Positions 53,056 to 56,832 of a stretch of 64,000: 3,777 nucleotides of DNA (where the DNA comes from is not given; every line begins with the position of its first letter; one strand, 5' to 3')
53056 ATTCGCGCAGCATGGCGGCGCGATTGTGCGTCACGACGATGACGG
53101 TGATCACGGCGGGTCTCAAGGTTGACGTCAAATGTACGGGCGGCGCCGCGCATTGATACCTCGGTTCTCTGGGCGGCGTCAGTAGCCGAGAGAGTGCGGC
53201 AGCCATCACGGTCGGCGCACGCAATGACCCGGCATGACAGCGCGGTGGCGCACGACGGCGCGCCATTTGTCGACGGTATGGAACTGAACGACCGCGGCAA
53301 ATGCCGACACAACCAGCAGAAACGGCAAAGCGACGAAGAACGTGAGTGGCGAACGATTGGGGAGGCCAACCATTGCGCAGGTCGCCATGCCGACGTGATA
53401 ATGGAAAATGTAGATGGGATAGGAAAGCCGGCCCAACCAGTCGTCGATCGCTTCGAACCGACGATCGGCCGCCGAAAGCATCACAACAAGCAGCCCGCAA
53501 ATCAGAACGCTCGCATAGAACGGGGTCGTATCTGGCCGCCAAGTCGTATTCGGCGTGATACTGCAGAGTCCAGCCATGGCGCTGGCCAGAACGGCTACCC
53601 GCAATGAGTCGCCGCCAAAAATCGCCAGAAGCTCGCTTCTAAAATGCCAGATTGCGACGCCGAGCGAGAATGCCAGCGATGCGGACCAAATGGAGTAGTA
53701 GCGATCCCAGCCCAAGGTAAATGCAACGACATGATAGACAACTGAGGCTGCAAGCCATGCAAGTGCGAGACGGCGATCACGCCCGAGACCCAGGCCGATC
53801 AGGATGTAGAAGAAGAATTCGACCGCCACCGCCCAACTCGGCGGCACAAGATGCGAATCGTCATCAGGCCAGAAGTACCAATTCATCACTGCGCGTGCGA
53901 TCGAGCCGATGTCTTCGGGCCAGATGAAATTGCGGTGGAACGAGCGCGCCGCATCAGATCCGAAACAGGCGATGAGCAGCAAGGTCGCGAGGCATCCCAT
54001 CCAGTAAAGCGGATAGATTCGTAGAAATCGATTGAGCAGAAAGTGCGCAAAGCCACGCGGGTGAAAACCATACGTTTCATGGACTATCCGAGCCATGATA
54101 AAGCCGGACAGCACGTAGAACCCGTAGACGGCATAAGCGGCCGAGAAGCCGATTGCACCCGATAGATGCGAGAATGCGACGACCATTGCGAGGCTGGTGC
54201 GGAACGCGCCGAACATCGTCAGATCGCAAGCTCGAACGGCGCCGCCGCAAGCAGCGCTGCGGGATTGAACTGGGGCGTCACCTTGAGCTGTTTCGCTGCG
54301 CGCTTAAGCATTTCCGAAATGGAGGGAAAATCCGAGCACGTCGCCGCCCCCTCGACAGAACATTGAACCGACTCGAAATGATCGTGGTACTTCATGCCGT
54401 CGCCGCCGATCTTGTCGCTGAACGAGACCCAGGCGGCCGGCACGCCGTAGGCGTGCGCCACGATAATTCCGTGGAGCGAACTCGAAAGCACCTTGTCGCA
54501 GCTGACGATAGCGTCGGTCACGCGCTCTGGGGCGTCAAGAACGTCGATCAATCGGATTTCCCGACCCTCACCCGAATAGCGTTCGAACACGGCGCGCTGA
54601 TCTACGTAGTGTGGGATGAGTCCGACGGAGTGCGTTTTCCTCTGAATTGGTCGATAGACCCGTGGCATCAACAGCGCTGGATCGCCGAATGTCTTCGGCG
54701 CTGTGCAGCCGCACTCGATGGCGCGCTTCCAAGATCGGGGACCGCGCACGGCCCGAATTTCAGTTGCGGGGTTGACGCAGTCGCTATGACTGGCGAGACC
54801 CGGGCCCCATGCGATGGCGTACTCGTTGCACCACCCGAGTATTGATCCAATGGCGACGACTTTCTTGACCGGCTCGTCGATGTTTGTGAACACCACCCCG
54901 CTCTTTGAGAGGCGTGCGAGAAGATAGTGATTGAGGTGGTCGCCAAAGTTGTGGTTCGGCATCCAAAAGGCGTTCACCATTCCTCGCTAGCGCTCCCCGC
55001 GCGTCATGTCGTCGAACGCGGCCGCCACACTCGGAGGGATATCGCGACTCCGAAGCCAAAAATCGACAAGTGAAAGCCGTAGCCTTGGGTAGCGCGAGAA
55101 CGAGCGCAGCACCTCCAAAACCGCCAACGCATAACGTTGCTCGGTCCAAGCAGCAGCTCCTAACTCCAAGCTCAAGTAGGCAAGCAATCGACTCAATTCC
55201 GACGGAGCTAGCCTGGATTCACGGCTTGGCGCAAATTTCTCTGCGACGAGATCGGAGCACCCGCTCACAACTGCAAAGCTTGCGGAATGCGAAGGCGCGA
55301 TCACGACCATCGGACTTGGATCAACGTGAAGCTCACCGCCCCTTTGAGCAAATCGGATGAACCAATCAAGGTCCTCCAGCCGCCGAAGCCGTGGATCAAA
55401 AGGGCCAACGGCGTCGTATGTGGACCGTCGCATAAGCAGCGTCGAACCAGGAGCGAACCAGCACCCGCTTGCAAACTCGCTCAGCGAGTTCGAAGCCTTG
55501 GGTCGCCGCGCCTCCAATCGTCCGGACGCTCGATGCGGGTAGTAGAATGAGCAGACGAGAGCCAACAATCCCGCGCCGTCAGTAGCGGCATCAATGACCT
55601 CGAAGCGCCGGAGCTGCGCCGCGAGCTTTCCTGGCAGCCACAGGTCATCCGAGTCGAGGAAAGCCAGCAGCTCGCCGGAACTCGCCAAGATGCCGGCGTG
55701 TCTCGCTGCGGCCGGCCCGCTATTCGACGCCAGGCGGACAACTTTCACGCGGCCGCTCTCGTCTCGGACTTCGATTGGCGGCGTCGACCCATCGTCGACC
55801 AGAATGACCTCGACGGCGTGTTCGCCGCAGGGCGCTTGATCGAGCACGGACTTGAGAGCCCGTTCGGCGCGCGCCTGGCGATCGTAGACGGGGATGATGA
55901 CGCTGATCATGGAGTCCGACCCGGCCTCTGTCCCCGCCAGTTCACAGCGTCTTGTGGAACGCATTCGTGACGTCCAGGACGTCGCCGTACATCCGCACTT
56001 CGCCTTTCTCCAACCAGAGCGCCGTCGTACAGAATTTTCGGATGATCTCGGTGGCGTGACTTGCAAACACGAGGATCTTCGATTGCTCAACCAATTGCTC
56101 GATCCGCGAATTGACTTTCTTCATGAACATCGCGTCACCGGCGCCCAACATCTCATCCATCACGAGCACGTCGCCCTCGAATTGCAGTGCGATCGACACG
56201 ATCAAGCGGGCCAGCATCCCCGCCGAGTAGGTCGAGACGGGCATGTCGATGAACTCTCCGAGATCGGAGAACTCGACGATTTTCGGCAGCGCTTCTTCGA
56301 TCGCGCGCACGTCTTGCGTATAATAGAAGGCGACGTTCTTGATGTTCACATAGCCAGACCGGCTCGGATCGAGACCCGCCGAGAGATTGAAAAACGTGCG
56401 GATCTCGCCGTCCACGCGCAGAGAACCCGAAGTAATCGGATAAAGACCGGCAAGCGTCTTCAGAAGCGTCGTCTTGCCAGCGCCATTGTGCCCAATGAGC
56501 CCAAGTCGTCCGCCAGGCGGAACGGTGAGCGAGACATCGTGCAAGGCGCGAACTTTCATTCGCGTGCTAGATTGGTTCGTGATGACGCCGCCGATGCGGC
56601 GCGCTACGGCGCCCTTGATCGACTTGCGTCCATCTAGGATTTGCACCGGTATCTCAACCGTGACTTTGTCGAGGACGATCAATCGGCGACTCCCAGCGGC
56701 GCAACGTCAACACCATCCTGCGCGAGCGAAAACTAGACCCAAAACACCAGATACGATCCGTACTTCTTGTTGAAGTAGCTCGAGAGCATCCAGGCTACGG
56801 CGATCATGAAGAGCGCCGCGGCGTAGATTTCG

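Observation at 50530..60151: Self-contained ABC-dependent glycan island for a triply decorated polymer, embedded against a prophage relic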

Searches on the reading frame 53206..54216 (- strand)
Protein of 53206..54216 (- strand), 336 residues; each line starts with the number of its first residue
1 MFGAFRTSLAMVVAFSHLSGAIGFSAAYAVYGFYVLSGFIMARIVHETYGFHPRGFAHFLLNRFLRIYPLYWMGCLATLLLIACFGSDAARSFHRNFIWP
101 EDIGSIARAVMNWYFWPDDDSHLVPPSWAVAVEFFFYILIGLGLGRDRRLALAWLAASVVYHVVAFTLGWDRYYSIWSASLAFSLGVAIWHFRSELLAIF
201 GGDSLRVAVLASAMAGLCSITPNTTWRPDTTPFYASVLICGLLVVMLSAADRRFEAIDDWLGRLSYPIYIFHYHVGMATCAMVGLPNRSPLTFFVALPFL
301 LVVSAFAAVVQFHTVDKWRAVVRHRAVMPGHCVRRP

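Call 4: search_protein_families(library=pfam, proteins=[window:53206-54216:-], max_evalue=0.01)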
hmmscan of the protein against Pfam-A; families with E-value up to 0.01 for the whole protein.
window:53206-54216:- (336 aa): 1 family
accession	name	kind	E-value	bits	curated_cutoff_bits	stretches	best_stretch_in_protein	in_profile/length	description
PF01757.29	Acyl_transf_3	-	1.8e-15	57.2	31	1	11-306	13-323/326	Acyltransferase domain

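Call 5: search_protein_families(library=ncbifam, proteins=[window:53206-54216:-], max_evalue=0.01)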
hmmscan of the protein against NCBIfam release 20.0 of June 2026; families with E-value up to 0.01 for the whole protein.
window:53206-54216:- (336 aa): 0 families

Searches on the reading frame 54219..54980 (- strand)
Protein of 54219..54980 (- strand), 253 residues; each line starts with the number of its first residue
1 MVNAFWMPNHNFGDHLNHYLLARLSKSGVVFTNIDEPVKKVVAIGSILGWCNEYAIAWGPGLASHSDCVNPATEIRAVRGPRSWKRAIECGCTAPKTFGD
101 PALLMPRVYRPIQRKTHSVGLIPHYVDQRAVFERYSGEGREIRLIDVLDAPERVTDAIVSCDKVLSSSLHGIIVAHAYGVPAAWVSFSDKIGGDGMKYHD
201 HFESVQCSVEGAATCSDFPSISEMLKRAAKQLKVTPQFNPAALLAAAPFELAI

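Call 4: search_protein_families(library=pfam, proteins=[window:54219-54980:-], max_evalue=0.01)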
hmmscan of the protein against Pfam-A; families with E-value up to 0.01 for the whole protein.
window:54219-54980:- (253 aa): 1 family
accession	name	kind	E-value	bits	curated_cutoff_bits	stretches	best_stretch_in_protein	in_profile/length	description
PF04230.19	PS_pyruv_trans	-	2.1e-11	44.7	25.3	1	75-186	125-277/280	Polysaccharide pyruvyl transferase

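Call 5: search_protein_families(library=ncbifam, proteins=[window:54219-54980:-], max_evalue=0.01)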
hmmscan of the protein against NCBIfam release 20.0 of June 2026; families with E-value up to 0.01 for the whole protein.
window:54219-54980:- (253 aa): 1 family
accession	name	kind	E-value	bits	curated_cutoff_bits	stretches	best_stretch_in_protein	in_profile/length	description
TIGR03609.1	S_layer_CsaB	equivalog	0.0021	17.4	213.1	1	130-191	221-282/301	polysaccharide pyruvyl transferase CsaB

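Call 81: find_homologous_proteins(query=window:54219-54980:-)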
Query window:54219-54980:- (253 aa): 982 proteins with E <= 0.001 among 2945 candidates; the best 120 are listed.
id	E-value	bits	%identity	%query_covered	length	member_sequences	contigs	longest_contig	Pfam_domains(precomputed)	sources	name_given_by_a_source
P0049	2.5e-171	586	100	100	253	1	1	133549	PF04230.20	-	-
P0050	1.4e-126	439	70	100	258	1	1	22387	PF04230.20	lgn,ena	-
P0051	3.2e-114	399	64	100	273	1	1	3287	PF04230.20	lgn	-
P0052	4.7e-113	395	67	100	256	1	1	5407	PF04230.20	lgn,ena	-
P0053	5.1e-112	392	65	100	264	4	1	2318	PF04230.20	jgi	jgi:pyruvyltransferase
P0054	5.1e-111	388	67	100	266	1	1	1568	PF04230.20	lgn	-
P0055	2.0e-108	380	64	100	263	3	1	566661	PF04230.20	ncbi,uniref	ncbi:polysaccharide pyruvyl transferase family protein [Bosea sp. NPDC003192]|uniref:polysaccharide 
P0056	2.1e-103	363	62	100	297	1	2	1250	PF04230.20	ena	-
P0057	3.8e-103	362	62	98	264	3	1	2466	PF04230.20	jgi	jgi:pyruvyltransferase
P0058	3.8e-96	340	61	98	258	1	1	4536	PF04230.20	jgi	jgi:pyruvyltransferase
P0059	1.3e-95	338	59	99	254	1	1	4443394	PF04230.20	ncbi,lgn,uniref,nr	ncbi:polysaccharide pyruvyl transferase family protein [Methylococcus sp. EFPC2]|uniref:polysacchari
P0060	2.1e-93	331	57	98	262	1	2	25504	PF04230.20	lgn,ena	-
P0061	8.7e-93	329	73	75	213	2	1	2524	PF04230.20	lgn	-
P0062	8.1e-88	312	57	99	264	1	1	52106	PF04230.20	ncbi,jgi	jgi:hypothetical protein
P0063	9.4e-87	309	55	99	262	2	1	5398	PF04230.20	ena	-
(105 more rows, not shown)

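Call 82: find_encoding_contigs(protein=P0050, flank=10000, max_places=2)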
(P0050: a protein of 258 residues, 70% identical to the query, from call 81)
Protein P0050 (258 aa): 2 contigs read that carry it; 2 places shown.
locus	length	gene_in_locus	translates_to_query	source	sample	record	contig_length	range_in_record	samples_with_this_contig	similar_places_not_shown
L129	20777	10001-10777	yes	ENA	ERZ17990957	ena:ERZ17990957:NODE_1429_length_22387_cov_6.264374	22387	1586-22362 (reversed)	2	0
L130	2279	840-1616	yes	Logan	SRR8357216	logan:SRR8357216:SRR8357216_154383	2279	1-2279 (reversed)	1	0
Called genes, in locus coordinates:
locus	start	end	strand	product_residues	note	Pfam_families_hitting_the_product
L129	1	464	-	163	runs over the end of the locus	?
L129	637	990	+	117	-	-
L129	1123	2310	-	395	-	-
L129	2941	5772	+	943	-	PF00535:Glycos_transf_2, PF10111:Glyco_tranf_2_2 (weak), PF13641:Glyco_tranf_2_3, PF00535:Glycos_transf_2, PF00852:Glyco_transf_10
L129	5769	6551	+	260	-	PF01061:ABC2_membrane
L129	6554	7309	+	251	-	PF00005:ABC_tran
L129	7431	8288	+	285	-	PF05050:Methyltransf_21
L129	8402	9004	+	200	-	PF05050:Methyltransf_21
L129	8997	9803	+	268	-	PF05050:Methyltransf_21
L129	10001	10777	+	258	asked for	PF04230:PS_pyruv_trans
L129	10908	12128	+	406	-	PF20706:GT4-conflict, PF00534:Glycos_transf_1, PF13692:Glyco_trans_1_4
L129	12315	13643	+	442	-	-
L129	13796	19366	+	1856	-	PF06598:Chlorovi_GP_rpt (faint)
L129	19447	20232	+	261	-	PF00574:CLP_protease (weak)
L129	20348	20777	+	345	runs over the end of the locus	-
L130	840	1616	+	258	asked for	PF04230:PS_pyruv_trans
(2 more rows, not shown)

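Call 83: search_protein_families(library=phrogs, proteins=[L129:12315-13643:+, L129:13796-19366:+, L129:19447-20232:+, L129:20348-20776:+, L129:1123-2310:-, L129:637-990:+, L129:3-464:-], max_evalue=0.001)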
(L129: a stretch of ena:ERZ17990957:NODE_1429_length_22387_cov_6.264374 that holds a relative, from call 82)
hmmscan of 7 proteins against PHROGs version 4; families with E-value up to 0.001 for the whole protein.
L129:12315-13643:+ (442 aa): 0 families

L129:13796-19366:+ (1856 aa): 7 families
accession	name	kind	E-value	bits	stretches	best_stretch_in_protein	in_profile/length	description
phrog_9942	-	tail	1.6e-41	143.3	6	1133-1354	648-867/1178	tail fiber protein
phrog_28668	-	unknown function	3.3e-26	93.1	1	1262-1316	10-73/153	-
phrog_18345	-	tail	1.7e-25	90.5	2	520-705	418-576/956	tail fiber protein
phrog_5906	-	unknown function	1.6e-15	58.6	0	1527-1555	31-60/197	-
phrog_3269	-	tail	1e-12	48.5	0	1210-1237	23-50/689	tail protein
phrog_9563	-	unknown function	5.3e-09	37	0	1642-1664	15-37/85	-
phrog_13535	-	unknown function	4.9e-05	24.3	0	1641-1665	14-38/147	-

L129:19447-20232:+ (261 aa): 1 family
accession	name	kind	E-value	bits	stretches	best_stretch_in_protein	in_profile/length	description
phrog_53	-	head and packaging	9.5e-05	22.7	1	54-111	113-170/583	head maturation protease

L129:20348-20776:+ (143 aa): 0 families

L129:1123-2310:- (395 aa): 0 families

L129:637-990:+ (117 aa): 0 families

L129:3-464:- (154 aa): 0 families

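Call 86: search_protein_families(library=pfam, proteins=[L129:12315-13643:+, L129:1123-2310:-], max_evalue=0.01)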
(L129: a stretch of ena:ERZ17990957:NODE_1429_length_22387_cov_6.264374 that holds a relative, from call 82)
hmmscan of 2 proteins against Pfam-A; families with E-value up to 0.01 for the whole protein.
L129:12315-13643:+ (442 aa): 1 family
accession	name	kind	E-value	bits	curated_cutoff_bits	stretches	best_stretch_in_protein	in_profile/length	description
PF16694.10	Cytochrome_P460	-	0.00099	19.9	27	0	168-252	41-98/125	Cytochrome P460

L129:1123-2310:- (395 aa): 1 family
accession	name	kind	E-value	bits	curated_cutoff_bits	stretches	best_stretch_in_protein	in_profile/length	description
PF02536.19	mTERF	-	4.2e-09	36.2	23.1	1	126-224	155-251/314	mTERF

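Call 109: search_solved_structures(query=window:54219-54980:-, max_evalue=1)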
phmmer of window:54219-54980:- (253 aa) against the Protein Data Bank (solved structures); distinct sequences matched with E-value up to 1: 0.

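Call 118: predict_structure(alignment_id=A3)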
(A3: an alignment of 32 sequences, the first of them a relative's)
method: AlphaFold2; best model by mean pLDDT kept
length: 253 residues; sequences in the alignment: 32
mean_pLDDT: 97.2   pTM: 0.94
mean pLDDT of the five models: 97.2, 97.2, 97.0, 96.8, 96.6
residues with pLDDT >= 90: 246; 70-90: 7; 50-70: 0; < 50: 0
segments of 3 or more residues with pLDDT < 50: none
pLDDT, mean of each block of 10 residues (from residue 1): 92 95 96 98 98 99 98 99 99 98 98 96 97 95 97 98 99 99 97 95 98 98 98 97 98 92
secondary structure, 60 per line:
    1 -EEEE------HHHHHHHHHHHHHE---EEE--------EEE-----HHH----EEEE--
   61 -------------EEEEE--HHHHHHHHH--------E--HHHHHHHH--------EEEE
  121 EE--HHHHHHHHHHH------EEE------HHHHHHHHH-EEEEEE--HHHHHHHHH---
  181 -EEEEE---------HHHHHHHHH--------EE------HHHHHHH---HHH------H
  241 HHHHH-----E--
elements in order: E2-5 H12-24 E29-31 E40-42 E55-58 E74-78 H81-89 H101-108 E117-122 H125-135 E142-144 H151-159 E161-166 H169-177 E182-186 H196-204 H221-227 H240-245

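Call 120: fold_search(model_id=the predicted structure, library=pdb)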
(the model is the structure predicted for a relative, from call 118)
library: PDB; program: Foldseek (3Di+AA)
matches with E <= 10: 821; with E <= 0.001: 2
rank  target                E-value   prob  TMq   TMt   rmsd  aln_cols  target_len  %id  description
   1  5ax7_B                1.8e-04  1.00  0.51  0.42   6.6       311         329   14  yeast pyruvyltransferase Pvg1p (released 2016-06-08)
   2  5ax7_A                2.0e-04  1.00  0.51  0.41   6.7       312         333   13  yeast pyruvyltransferase Pvg1p (released 2016-06-08)
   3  8fbx_B                1.9e-03  0.97  0.47  0.41   7.1       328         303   10  Selenosugar synthase SenB from Variovorax paradoxus (released 2023-11-22)
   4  4rie_A                1.0e-02  0.63  0.33  0.25  10.8       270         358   14  Landomycin Glycosyltransferase LanGT2 (released 2015-01-28)
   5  6x1l                  1.3e-02  0.98  0.50  0.48   6.1       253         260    9  The crystal structure of a functional uncharacterized protein KP1_0663 from Klebsiella pneumoniae subsp. pneumoniae NTUH (released 2020-06-03)
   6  7f2a_A                1.4e-02  0.54  0.40  0.30  13.2       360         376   12  Crystal structure of Neisseria meningitidis EarP bound TDP (released 2022-06-15)
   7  1v4v_A                1.5e-02  0.69  0.41  0.32   9.4       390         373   10  Crystal Structure Of UDP-N-Acetylglucosamine 2-Epimerase From Thermus Thermophilus HB8 (released 2003-12-02)
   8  5wxk_A                1.5e-02  0.51  0.38  0.28  13.4       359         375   12  EarP bound with domain I of EF-P (released 2018-02-28)
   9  2ayx_MODEL_1_A        2.0e-02  0.38  0.28  0.28  18.2       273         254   11  Solution structure of the E.coli RcsC C-terminus (residues 700-949) containing linker region and phosphoreceiv (released 2006-09-26)
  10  8wpq                  2.6e-02  0.10  0.18  0.16  18.1       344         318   10  Anabaena McyI R166M with prebound NAD and citrate (released 2024-10-16)
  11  3l7m_B                3.0e-02  0.47  0.40  0.29   9.2       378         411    8  Structure of the Wall Teichoic Acid Polymerase TagF, H548A (released 2010-04-28)
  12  8sxw_C                3.2e-02  0.80  0.41  0.31   7.8       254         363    9  X-ray crystal structure of UDP- 2,3-diacetamido-2,3-dideoxy-glucuronic acid-2-epimerase from Thermus thermophilus stra (released 2023-09-13)
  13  8sxw_B                3.6e-02  0.80  0.42  0.32   7.6       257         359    9  X-ray crystal structure of UDP- 2,3-diacetamido-2,3-dideoxy-glucuronic acid-2-epimerase from Thermus thermophilus stra (released 2023-09-13)
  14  2h1h_B                3.6e-02  0.28  0.29  0.25   9.9       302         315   14  E. coli heptosyltransferase WaaC with ADP-2-deoxy-2-fluoro heptose (released 2007-05-22)
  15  9jnr_A                3.6e-02  0.16  0.24  0.20  18.0       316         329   13  McyI-MCLR co-crystal (released 2025-10-01)
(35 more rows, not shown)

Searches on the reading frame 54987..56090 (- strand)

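Call 4: search_protein_families(library=pfam, proteins=[window:54987-56090:-], max_evalue=0.01)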
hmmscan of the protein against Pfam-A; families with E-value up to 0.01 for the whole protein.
window:54987-56090:- (367 aa): 3 families
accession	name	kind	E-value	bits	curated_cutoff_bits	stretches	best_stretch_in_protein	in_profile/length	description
PF00535.33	Glycos_transf_2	-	6.6e-25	88.4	23.3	1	63-223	1-162/168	Glycosyl transferase family 2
PF10111.15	Glyco_tranf_2_2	-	6.9e-12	45.9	27.3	1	63-259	1-211/276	Glycosyltransferase like family 2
PF13641.12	Glyco_tranf_2_3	-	5.6e-11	43.3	27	1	62-263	3-210/230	Glycosyltransferase like family 2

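Call 5: search_protein_families(library=ncbifam, proteins=[window:54987-56090:-], max_evalue=0.01)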
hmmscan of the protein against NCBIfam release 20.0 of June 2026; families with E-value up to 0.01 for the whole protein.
window:54987-56090:- (367 aa): 19 families
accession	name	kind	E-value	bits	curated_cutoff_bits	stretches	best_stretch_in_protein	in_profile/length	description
TIGR03965.1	mycofact_glyco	equivalog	4.3e-30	105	280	1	58-263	72-279/467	mycofactocin biosynthesis glycosyltransferase MftF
NF041875.1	EPS_EpsD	equivalog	4.8e-22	78.8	370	2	62-162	1-103/325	exopolysaccharide biosynthesis glycosyltransferase EpsD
NF047683.1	TeichurnBiosyTuaG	equivalog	3.6e-16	59.6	400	1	59-162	5-110/252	teichuronic acid biosynthesis protein TuaG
TIGR04283.1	glyco_like_mftF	equivalog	4.2e-12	46.1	182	1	62-258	1-179/221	TIGR04283 family arsenosugar biosynthesis glycosyltransferase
NF007482.0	PRK10073.1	equivalog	1.6e-11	43.8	423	1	59-154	5-101/334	glycosyltransferase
TIGR04017.1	WcaA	equivalog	1.7e-11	44.2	495.75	1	60-161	5-108/279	colanic acid biosynthesis glycosyltransferase WcaA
NF007453.0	PRK10018.1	equivalog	2.3e-11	43.9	382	1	59-161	5-109/280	colanic acid biosynthesis glycosyltransferase WcaA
NF053739.1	GlytfEpsEBac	equivalog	3.5e-11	42.6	450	1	62-251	3-189/265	glycosyltransferase EpsE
TIGR03937.1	PgaC_IcaA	equivalog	4.1e-08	32.6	422.3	1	54-150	39-137/407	poly-beta-1,6-N-acetyl-D-glucosamine synthase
NF050050.1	ProtGlycPglI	equivalog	1.8e-07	30.8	500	1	61-162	3-107/306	GalNAc(5)-diNAcBac-PP-undecaprenol beta-1,3-glucosyltransferase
NF038299.1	EPS_HpsN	equivalog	5.4e-07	28.9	425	1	61-162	2-105/317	hormogonium polysaccharide biosynthesis glycosyltransferase HpsN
NF050819.1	PolSacchBiosHfsG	equivalog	1.7e-06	27.5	500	1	58-258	10-212/302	polysaccharide biosynthesis protein HfsG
TIGR04242.1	nodulat_NodC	equivalog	3.6e-06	26.2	550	1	55-150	43-143/395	chitooligosaccharide synthase NodC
TIGR03111.1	glyc2_xrt_Gpos1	hypoth_equivalog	3.6e-06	26.1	363.95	1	59-164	48-157/439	TIGR03111 family XrtG-associated glycosyltransferase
NF041394.1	GtaseAglG_Halo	equivalog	1.4e-05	24.5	440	1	62-170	3-114/304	glucosyl-dolichyl phosphate glucuronosyltransferase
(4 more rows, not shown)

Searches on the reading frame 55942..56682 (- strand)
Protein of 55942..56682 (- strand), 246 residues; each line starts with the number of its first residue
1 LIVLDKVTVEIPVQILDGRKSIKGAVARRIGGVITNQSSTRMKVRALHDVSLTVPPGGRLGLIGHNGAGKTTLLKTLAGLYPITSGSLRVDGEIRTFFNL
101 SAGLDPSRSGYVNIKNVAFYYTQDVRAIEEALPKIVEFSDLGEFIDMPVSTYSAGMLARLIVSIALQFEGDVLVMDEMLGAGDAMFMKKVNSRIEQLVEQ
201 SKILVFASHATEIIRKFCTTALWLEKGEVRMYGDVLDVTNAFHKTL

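Call 4: search_protein_families(library=pfam, proteins=[window:55942-56682:-], max_evalue=0.01)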
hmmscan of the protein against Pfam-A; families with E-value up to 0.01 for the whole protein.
window:55942-56682:- (246 aa): 4 families
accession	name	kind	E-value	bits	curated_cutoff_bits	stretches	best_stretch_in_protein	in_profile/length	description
PF00005.33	ABC_tran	-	4.1e-18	66.7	25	1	47-178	1-135/137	ABC transporter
PF13304.12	AAA_21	-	4.3e-05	24.2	27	1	61-122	3-75/304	AAA domain, putative AbiEii toxin, Type IV TA system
PF02367.23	TsaE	-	0.0056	17.1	26.6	0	54-79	18-43/128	Threonylcarbamoyl adenosine biosynthesis protein TsaE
PF13401.12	AAA_22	-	0.0067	17.2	27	0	62-178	10-93/130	AAA domain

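Call 5: search_protein_families(library=ncbifam, proteins=[window:55942-56682:-], max_evalue=0.01)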
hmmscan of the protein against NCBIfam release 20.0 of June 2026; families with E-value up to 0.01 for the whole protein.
window:55942-56682:- (246 aa): 185 families (the best 25 are shown)
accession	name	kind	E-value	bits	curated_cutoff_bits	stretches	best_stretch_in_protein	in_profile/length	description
NF050108.1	galactan_ABC_ATP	equivalog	6.1e-66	222.1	400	1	6-243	5-241/244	galactan export ABC transporter ATP-binding subunit Wzt/RfbE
NF010065.0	PRK13545.1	equivalog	4.2e-45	154.4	538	1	45-244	38-236/549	teichoic acids export protein ATP-binding subunit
NF010066.0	PRK13546.1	equivalog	3.9e-44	151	320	1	43-244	36-236/264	teichoic acids export ABC transporter ATP-binding subunit TagH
NF010060.0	PRK13537.1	equivalog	3.4e-20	72.1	521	1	47-227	31-222/314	nodulation factor ABC transporter ATP-binding protein NodI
NF007082.0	PRK09536.1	equivalog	1.6e-19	70.3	537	2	35-93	7-65/402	corrinoid ABC transporter ATPase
TIGR04521.1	ECF_ATPase_2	equivalog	4.9e-19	68.5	330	2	37-93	11-67/279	energy-coupling factor transporter ATPase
TIGR01188.1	drrA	subfamily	6.9e-19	68.2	312.45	1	43-231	5-204/302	daunorubicin resistance ABC transporter, ATP-binding protein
TIGR01288.1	nodI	equivalog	3.9e-18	65.5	424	1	47-228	20-212/303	nodulation factor ABC transporter ATP-binding protein NodI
NF010059.0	PRK13536.1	equivalog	5.8e-18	64.7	549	1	45-228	57-251/342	nodulation factor ABC transporter ATP-binding protein NodI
TIGR03269.1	met_CoM_red_A2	equivalog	7e-18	64.4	517.1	2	128-244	146-262/530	methyl coenzyme M reductase system, component A2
NF040873.1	AztA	equivalog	2.3e-17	63.2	220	1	45-216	6-184/191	zinc ABC transporter ATP-binding protein AztA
NF000355.4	ribo_prot_ABC_F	equivalog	2.8e-17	62.8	380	1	44-233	15-196/499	ribosomal protection-like ABC-F family protein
TIGR01166.1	cbiO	subfamily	3.2e-17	62.6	211.8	2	44-93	5-54/190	cobalt ABC transporter, ATP-binding protein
TIGR00968.1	3a0106s01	subfamily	1.2e-16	60.9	342.75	1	37-238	6-218/237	sulfate ABC transporter ATP-binding protein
TIGR03864.1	PQQ_ABC_ATP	hypoth_equivalog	2e-16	60.2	302.25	1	43-242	13-223/236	ABC transporter, ATP-binding subunit, PQQ-dependent alcohol dehydrogenase system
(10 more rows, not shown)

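Call 107: search_solved_structures(query=window:55942-56682:-, max_evalue=1e-20)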
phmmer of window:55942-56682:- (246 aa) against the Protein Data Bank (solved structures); distinct sequences matched with E-value up to 1e-20: 14.
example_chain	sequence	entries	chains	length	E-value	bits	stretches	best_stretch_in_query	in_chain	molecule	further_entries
9qhw_C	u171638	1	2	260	3.2e-58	200.3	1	8-243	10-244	ABC transporter ATP-binding protein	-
9qfx_C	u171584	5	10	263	3.3e-58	200.3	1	8-243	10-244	ABC transporter ATP-binding protein | Probable o-antigen/lipopolysaccharide transport ATP-binding protein ABC transporter RfbE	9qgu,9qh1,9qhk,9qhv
9qhx_C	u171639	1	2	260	8.4e-58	199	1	8-243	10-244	ABC transporter ATP-binding protein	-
9qhj_C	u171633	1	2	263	8.7e-58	198.9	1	8-243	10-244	Probable o-antigen/lipopolysaccharide transport ATP-binding protein ABC transporter RfbE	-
6jbh_A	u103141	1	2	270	1.7e-43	152.2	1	45-244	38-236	TarH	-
9cfl_B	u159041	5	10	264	2.2e-37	132.2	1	45-241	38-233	Teichoic acids export ATP-binding protein TagH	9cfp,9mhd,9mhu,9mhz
7dd0_A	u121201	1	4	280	1.8e-34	122.7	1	46-240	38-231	Teichoic acids export ATP-binding protein TagH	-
6amx_A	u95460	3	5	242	7.1e-34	120.7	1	46-244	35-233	ABC transporter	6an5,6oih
6m96_A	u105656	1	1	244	1.9e-33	119.3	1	46-244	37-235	ABC transporter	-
8dku_A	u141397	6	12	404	2.2e-33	119.1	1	46-245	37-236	ABC transporter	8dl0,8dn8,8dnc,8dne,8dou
7k2t_A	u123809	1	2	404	5.7e-33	117.8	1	46-245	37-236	ABC transporter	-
8tsi_A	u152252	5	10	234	8.3e-27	97.6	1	50-236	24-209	ABC transporter ATP-binding protein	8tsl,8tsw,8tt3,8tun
8tsh_A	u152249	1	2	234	2.2e-26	96.2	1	50-236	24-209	ABC transporter ATP-binding protein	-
7w01_A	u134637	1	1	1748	2.3e-21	79.8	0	46-235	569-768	Phospholipid-transporting ATPase ABCA3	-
